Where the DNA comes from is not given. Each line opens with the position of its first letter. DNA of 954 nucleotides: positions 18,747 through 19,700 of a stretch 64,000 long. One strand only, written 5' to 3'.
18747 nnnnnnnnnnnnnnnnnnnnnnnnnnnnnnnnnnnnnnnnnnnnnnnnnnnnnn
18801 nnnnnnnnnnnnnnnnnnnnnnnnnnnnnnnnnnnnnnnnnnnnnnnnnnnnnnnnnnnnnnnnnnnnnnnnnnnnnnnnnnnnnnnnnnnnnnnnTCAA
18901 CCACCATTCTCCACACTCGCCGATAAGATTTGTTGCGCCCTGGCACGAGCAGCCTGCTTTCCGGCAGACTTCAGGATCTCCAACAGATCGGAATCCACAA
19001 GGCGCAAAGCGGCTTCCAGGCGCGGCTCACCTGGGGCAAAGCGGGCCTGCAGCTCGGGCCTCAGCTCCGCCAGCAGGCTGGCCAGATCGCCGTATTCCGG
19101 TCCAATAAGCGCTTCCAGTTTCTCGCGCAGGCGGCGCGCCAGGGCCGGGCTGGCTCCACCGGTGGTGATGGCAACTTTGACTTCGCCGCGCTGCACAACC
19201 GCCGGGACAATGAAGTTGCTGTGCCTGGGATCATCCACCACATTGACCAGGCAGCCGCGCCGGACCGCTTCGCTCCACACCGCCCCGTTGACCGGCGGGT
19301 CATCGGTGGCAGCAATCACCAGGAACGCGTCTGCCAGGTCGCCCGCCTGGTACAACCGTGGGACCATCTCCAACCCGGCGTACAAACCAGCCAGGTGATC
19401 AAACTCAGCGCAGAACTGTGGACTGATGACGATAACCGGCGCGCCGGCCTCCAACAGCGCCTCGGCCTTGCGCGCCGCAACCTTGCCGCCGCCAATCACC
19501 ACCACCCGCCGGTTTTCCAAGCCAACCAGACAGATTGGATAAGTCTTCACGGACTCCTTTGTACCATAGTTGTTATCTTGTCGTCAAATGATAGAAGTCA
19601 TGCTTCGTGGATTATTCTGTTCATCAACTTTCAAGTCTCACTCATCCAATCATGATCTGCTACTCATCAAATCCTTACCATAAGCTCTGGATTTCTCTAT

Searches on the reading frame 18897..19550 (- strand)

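Call 45: search_protein_families(library=pfam, proteins=[window:18897-19550:-], max_evalue=0.001)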
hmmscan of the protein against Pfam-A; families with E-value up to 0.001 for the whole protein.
window:18897-19550:- (217 aa): 3 families
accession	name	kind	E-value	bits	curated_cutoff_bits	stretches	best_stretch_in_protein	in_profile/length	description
PF13241.12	NAD_binding_7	-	1.4e-31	109.6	22.1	1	10-117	4-104/104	Putative NAD(P)-binding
PF14824.11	Sirohm_synth_M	-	2.3e-09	37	25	1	121-147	1-27/28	Sirohaem biosynthesis protein central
PF10414.14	CysG_dimeriser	-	0.00013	22.1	23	1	153-209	2-58/58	Sirohaem synthase dimerisation region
